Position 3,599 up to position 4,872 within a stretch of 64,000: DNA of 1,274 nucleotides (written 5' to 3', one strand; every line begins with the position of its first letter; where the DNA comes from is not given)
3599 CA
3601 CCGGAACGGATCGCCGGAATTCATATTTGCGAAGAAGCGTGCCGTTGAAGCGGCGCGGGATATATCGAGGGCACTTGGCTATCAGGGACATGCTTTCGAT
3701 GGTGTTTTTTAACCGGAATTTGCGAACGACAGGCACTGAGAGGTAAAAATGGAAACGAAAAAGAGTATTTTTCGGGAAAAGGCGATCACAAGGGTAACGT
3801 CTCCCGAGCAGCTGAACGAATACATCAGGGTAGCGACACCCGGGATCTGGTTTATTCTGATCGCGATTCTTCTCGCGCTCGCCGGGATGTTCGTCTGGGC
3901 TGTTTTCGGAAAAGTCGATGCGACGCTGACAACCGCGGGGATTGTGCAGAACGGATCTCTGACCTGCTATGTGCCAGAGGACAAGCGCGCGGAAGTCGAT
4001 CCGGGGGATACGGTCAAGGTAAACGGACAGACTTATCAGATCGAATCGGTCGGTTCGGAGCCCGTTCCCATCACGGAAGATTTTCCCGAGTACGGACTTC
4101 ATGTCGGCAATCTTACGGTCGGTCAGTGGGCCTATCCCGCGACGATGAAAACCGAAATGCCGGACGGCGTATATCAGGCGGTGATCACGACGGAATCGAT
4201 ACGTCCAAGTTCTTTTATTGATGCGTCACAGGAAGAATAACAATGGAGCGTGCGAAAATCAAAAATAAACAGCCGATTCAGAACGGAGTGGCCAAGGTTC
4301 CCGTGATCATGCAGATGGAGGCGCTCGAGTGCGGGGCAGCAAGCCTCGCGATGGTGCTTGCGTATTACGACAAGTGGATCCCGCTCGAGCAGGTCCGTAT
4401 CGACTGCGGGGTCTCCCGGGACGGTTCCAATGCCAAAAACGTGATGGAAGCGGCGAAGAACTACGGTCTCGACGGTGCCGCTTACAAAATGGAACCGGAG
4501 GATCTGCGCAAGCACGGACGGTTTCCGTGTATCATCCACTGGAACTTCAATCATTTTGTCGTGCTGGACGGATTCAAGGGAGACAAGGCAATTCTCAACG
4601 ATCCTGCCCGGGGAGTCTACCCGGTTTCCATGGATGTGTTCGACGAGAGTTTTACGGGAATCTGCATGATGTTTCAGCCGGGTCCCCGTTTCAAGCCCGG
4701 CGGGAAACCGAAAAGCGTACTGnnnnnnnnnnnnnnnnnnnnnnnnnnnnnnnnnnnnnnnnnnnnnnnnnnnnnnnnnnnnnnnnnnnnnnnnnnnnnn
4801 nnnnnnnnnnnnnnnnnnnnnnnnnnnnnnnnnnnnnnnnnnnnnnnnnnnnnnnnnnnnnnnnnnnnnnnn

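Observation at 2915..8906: Cargo-less NHLM/PCAT-type three-gene peptide exporter behind an IclR regulator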

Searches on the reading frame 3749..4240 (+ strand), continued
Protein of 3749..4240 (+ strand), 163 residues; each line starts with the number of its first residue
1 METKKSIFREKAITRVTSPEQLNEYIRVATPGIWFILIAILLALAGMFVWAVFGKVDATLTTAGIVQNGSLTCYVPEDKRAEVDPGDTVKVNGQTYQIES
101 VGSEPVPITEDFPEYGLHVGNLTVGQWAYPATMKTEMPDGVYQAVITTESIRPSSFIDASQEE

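Call 80: search_protein_families(library=ncbifam, proteins=[L019:15334-15732:+, L019:16184-16606:+, L046:15035-15361:+, L027:14982-15281:+, L027:9400-9630:+, L032:16051-16365:+, L019:18476-19873:+, L019:17946-18431:+, L027:15353-18100:+, L004:424-1896:+], max_evalue=0.001)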
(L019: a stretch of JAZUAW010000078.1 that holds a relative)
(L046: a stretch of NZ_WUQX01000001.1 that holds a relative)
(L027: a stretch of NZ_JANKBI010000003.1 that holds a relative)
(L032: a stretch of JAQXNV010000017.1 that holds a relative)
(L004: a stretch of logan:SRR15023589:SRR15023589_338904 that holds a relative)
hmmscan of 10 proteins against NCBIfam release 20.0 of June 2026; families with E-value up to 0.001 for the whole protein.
L019:15334-15732:+ (133 aa): 1 family
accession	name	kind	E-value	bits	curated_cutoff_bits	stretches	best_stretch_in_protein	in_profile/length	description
TIGR03798.1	leader_Nif11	subfamily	1.2e-06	28.6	32.3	1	5-62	16-68/68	Nif11-like leader peptide family RiPP precursor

L019:16184-16606:+ (141 aa): 0 families

L046:15035-15361:+ (109 aa): 2 families
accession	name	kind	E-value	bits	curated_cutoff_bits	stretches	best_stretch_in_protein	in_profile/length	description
TIGR03798.1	leader_Nif11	subfamily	3.3e-06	27.3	32.3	1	14-72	14-68/68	Nif11-like leader peptide family RiPP precursor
NF038167.1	cyan_ocin_like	subfamily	0.00078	19.6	32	0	59-77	9-23/72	CTB family bacteriocin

L027:14982-15281:+ (100 aa): 4 families
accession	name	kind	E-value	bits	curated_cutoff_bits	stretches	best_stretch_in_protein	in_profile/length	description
TIGR03798.1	leader_Nif11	subfamily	1.3e-07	31.7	32.3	1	1-71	3-68/68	Nif11-like leader peptide family RiPP precursor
NF038167.1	cyan_ocin_like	subfamily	0.00026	21.1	32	1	55-74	6-23/72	CTB family bacteriocin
TIGR01265.1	tyr_nico_aTase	subfamily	0.00078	18.5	292.45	1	8-79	44-113/403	tyrosine/nicotianamine family aminotransferase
TIGR03949.1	bact_IIb_cerein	subfamily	0.00092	19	21.5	0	59-86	3-27/45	class IIb bacteriocin, lactobin A/cerein 7B family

L027:9400-9630:+ (77 aa): 1 family
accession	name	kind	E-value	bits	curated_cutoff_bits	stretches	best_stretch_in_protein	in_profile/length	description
TIGR03798.1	leader_Nif11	subfamily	2.3e-06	27.7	32.3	1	1-59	13-68/68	Nif11-like leader peptide family RiPP precursor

L032:16051-16365:+ (105 aa): 0 families

L019:18476-19873:+ (466 aa): 58 families (the best 25 are shown)
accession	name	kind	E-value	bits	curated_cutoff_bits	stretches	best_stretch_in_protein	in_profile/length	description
TIGR04545.1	rSAM_ahbD_hemeb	equivalog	1.6e-35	123.1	500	1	91-431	3-331/339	heme b synthase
TIGR04250.1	SCM_rSAM_ScmE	equivalog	8.9e-31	107.1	400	1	90-436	5-346/358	SynChlorMet cassette radical SAM/SPASM protein ScmE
TIGR04051.1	rSAM_NirJ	equivalog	3.3e-30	105.2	515.45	1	88-433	2-344/354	heme d1 biosynthesis radical SAM protein NirJ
TIGR04054.1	rSAM_NirJ1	equivalog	3.6e-28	98.3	650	1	87-434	35-379/387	putative heme d1 biosynthesis radical SAM protein NirJ1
TIGR04347.1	pseudo_SAM_Halo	equivalog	1.8e-27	96.6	525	1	83-260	33-209/390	TIGR04347 family pseudo-SAM/SPASM protein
TIGR04053.2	TIGR04053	equivalog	2.6e-27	96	395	1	91-434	11-361/366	TIGR04053 family radical SAM/SPASM domain-containing protein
TIGR04055.1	rSAM_NirJ2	equivalog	2.6e-25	89.7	500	1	91-438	3-324/326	putative heme d1 biosynthesis radical SAM protein NirJ2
TIGR04546.1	rSAM_ahbC_deAc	equivalog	5.7e-25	87.9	650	1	88-255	39-205/390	12,18-didecarboxysiroheme deacetylase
NF045574.1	sacti_mat_StsB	exception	1.3e-24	86.9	625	2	91-266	99-272/466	StsB family radical SAM/SPASM domain sactipeptide maturase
TIGR03962.1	mycofact_rSAM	equivalog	2.3e-23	82.9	265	1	90-436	14-331/339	mycofactocin radical SAM maturase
NF050035.1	rSAM_WgK_link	exception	6.7e-23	81.3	650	1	92-438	13-363/367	radical SAM/SPASM peptide maturase WgkB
TIGR04251.1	SCM_rSAM_ScmF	equivalog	2.6e-22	79.7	400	1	92-420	8-324/353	SynChlorMet cassette radical SAM/SPASM protein ScmF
TIGR02109.1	PQQ_syn_pqqE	equivalog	3.6e-22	78.8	381.35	1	93-454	12-346/358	pyrroloquinoline quinone biosynthesis protein PqqE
NF041298.1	rSAM_mat_DynA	equivalog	1.8e-21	76.5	450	1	95-433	8-337/356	dynobactin maturation radical SAM/SPASM protein DynA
TIGR04303.1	GeoRSP_rSAM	equivalog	7.3e-21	75.1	400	1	90-258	7-172/325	GeoRSP system radical SAM/SPASM protein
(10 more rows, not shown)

L019:17946-18431:+ (162 aa): 100 families (the best 25 are shown)
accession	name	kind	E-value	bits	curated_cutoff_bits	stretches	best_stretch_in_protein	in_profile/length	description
TIGR02937.1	sigma70-ECF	superfamily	4.7e-29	101.1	42.9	1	6-156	2-164/165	sigma-70 family RNA polymerase sigma factor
TIGR02952.1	Sig70_famx2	equivalog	6e-25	88.1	206.45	1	9-156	15-169/170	ECF subfamily RNA polymerase sigma factor, BldN family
NF007215.0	PRK09637.1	equivalog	1.2e-24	87.3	212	1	8-158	4-155/181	RNA polymerase sigma factor SigZ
TIGR02959.1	SigZ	equivalog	1.3e-23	83.7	168.65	1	12-158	2-149/170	RNA polymerase sigma factor SigZ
TIGR02983.1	SigE-fam_strep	subfamily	1.4e-21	77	141.55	1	9-159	10-160/162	SigE family RNA polymerase sigma factor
TIGR02985.1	Sig70_bacteroi1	subfamily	4.3e-21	75.8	126.4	1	8-157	4-162/162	RNA polymerase sigma-70 factor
TIGR02950.1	SigM_subfam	subfamily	6.6e-21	74.8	147.95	1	8-149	3-150/159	RNA polymerase sigma factor, SigM family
NF006930.0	PRK09415.1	subfamily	1.3e-19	70.8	198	1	7-159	18-177/179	RNA polymerase factor sigma C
NF007216.0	PRK09638.1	equivalog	2.2e-19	69.9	194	1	9-159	22-176/180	RNA polymerase sigma factor SigY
NF007227.0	PRK09645.1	subfamily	4.8e-19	68.9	202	1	6-159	14-172/177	sigma-70 family RNA polymerase sigma factor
TIGR02989.1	Sig-70_gvs1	subfamily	4.1e-18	65.8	124.55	1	10-155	6-152/158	RNA polymerase sigma-70 factor, Rhodopirellula/Verrucomicrobium family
NF007222.0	PRK09640.1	equivalog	6.4e-18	65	194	1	7-159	28-184/188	RNA polymerase sigma factor SigX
NF004113.0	PRK05602.1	equivalog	1.3e-17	64.1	208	1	26-159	66-203/211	RNA polymerase sigma factor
NF009172.0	PRK12519.1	subfamily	1.1e-15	57.7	222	1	10-160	34-192/194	RNA polymerase sigma factor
NF007228.0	PRK09646.1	subfamily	1.3e-15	57.5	226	1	8-157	33-190/194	ECF RNA polymerase sigma factor SigK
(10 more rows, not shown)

L027:15353-18100:+ (916 aa): 3 families
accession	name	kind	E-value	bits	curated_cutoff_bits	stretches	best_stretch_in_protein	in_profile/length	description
TIGR03897.1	lanti_2_LanM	subfamily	8.5e-134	447.4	304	2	327-907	347-931/932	type 2 lanthipeptide synthetase LanM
NF038150.1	lanthi_synth_IV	equivalog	1.2e-20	73.5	650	1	523-852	469-783/851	class IV lanthionine synthetase LanL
NF038151.1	lanthi_synth_III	equivalog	8.5e-19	67.4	575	1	610-852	551-776/833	class III lanthionine synthetase LanKC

L004:424-1896:+ (491 aa): 61 families (the best 25 are shown)
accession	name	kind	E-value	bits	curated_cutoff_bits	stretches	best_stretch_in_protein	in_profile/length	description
TIGR04250.1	SCM_rSAM_ScmE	equivalog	2.3e-25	89.3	400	1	99-441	7-346/358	SynChlorMet cassette radical SAM/SPASM protein ScmE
NF045574.1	sacti_mat_StsB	exception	1.5e-23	83.4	625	2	92-275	93-275/466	StsB family radical SAM/SPASM domain sactipeptide maturase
TIGR04051.1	rSAM_NirJ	equivalog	1.2e-22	80.4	515.45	1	99-254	6-161/354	heme d1 biosynthesis radical SAM protein NirJ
TIGR04251.1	SCM_rSAM_ScmF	equivalog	1.7e-22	80.3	400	1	95-292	4-206/353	SynChlorMet cassette radical SAM/SPASM protein ScmF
TIGR02109.1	PQQ_syn_pqqE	equivalog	7.4e-22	77.8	381.35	2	101-264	13-177/358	pyrroloquinoline quinone biosynthesis protein PqqE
TIGR04347.1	pseudo_SAM_Halo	equivalog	7.8e-22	78.1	525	1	98-261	41-204/390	TIGR04347 family pseudo-SAM/SPASM protein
TIGR04103.1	rSAM_nif11_3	equivalog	9e-22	77.2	725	1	93-242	3-151/412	nif11-class peptide radical SAM maturase 3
TIGR04054.1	rSAM_NirJ1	equivalog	1.1e-20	73.6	650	1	98-250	39-191/387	putative heme d1 biosynthesis radical SAM protein NirJ1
TIGR04545.1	rSAM_ahbD_hemeb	equivalog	5.8e-20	72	500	1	98-261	3-167/339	heme b synthase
NF050035.1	rSAM_WgK_link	exception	1.5e-19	70.2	650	1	99-273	13-188/367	radical SAM/SPASM peptide maturase WgkB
TIGR03962.1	mycofact_rSAM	equivalog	2.2e-19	69.8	265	1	98-245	15-162/339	mycofactocin radical SAM maturase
TIGR04055.1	rSAM_NirJ2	equivalog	7.1e-19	68.5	500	1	99-251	4-156/326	putative heme d1 biosynthesis radical SAM protein NirJ2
TIGR04303.1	GeoRSP_rSAM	equivalog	1e-18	68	400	1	98-253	8-161/325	GeoRSP system radical SAM/SPASM protein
TIGR04053.2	TIGR04053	equivalog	1.1e-18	67.7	395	1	98-263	11-180/366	TIGR04053 family radical SAM/SPASM domain-containing protein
TIGR04546.1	rSAM_ahbC_deAc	equivalog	5.3e-18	65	650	1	98-250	42-194/390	12,18-didecarboxysiroheme deacetylase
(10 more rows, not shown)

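Call 83: find_related_loci(query=window:3749-4237:+, collection=metagenome_contigs, flank=10000)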
Query window:3749-4237:+ (163 aa) in metagenome_contigs; peptide patterns used: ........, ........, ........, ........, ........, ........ (x = any residue, [..] = any of these).
99 stretches matched a pattern, but none encodes a relative of the query by tblastn (E <= 1e-3).

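Call 84: find_related_loci(query=A1, collection=metagenome_contigs, flank=10000)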
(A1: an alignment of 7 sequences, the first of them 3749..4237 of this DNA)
Query A1 (163 aa) in metagenome_contigs; peptide patterns used: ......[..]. (x = any residue, [..] = any of these).
600 stretches matched a pattern (row limit reached: there are more); 539 encode a relative of the query (tblastn E <= 1e-3); the best 80 are kept; 80 distinct loci.
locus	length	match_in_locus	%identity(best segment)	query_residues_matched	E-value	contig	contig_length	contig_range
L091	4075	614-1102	80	1-163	2e-81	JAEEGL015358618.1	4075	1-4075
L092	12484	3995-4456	47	4-157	8e-48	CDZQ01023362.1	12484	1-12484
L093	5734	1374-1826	46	7-157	7e-47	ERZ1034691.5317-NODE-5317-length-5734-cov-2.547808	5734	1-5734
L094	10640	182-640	42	5-157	5e-46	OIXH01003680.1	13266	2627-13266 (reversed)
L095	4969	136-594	42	5-157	1e-45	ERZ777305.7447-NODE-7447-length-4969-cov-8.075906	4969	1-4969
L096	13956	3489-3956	48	4-157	2e-45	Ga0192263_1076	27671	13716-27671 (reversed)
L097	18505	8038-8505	44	2-157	1e-45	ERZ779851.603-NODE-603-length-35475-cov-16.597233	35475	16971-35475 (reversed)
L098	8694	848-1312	41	3-157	2e-45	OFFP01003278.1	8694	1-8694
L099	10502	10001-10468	43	2-157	1e-45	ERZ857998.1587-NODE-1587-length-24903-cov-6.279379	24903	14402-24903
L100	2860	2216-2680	48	4-157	1e-45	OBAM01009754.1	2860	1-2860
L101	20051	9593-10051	42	5-157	2e-45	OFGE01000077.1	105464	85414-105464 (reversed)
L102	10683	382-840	42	5-157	2e-45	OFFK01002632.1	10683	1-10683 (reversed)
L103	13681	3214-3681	43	2-157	3e-45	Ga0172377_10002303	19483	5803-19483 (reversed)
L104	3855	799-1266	43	2-157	6e-45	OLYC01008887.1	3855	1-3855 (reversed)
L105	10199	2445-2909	41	3-157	1e-44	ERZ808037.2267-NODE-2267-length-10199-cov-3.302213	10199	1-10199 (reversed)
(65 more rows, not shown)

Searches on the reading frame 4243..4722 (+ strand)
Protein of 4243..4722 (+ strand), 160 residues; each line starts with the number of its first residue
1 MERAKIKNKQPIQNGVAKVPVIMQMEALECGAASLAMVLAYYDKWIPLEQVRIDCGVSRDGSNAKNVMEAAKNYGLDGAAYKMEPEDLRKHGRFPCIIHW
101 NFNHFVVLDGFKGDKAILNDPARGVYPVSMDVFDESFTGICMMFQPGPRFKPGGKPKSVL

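Call 50: search_solved_structures(query=window:4243-4722:+, max_evalue=0.00001, show_alignments=3)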
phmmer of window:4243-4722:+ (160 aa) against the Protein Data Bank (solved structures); distinct sequences matched with E-value up to 0.00001: 12.
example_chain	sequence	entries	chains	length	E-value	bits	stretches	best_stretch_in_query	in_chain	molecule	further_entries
6mpz_A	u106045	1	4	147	1.3e-69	236.8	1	7-150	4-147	Double Glycine Motif Protease domain from AMS/PCAT Transporter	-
8vp3_A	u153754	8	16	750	4.9e-16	62.6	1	21-155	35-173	ABC-type bacteriocin transporter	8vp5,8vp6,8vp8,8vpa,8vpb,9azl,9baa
4ry2_A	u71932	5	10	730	5e-16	62.5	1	21-155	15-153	ABC-type bacteriocin transporter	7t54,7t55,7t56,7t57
4s0f_A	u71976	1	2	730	5e-16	62.5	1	21-155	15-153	ABC-type bacteriocin transporter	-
7n87_A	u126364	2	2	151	9.6e-16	61.6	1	21-153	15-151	ABC-type bacteriocin transporter | Peptidase C39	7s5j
6v9z_A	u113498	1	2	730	9.2e-15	58.4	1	21-155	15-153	ABC-type bacteriocin transporter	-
8vp9_A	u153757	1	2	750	2e-14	57.4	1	21-155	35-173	ABC-type bacteriocin transporter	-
8hf4_A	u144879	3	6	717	9.8e-11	45.3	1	24-157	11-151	Transport/processing ATP-binding protein ComA | Competence factor transporting ATP-binding protein/permease ComA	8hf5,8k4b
8hf6_A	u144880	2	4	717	9.8e-11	45.3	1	24-157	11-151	Competence factor transporting ATP-binding protein/permease ComA | Transport/processing ATP-binding protein ComA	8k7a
8hf7_A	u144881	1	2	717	9.8e-11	45.3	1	24-157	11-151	Competence factor transporting ATP-binding protein/permease ComA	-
3k8u_A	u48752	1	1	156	9.1e-10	42.2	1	21-153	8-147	Putative ABC transporter, ATP-binding protein ComA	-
5xe8_A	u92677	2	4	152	9.1e-10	42.2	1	21-153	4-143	Putative ABC transporter, ATP-binding protein ComA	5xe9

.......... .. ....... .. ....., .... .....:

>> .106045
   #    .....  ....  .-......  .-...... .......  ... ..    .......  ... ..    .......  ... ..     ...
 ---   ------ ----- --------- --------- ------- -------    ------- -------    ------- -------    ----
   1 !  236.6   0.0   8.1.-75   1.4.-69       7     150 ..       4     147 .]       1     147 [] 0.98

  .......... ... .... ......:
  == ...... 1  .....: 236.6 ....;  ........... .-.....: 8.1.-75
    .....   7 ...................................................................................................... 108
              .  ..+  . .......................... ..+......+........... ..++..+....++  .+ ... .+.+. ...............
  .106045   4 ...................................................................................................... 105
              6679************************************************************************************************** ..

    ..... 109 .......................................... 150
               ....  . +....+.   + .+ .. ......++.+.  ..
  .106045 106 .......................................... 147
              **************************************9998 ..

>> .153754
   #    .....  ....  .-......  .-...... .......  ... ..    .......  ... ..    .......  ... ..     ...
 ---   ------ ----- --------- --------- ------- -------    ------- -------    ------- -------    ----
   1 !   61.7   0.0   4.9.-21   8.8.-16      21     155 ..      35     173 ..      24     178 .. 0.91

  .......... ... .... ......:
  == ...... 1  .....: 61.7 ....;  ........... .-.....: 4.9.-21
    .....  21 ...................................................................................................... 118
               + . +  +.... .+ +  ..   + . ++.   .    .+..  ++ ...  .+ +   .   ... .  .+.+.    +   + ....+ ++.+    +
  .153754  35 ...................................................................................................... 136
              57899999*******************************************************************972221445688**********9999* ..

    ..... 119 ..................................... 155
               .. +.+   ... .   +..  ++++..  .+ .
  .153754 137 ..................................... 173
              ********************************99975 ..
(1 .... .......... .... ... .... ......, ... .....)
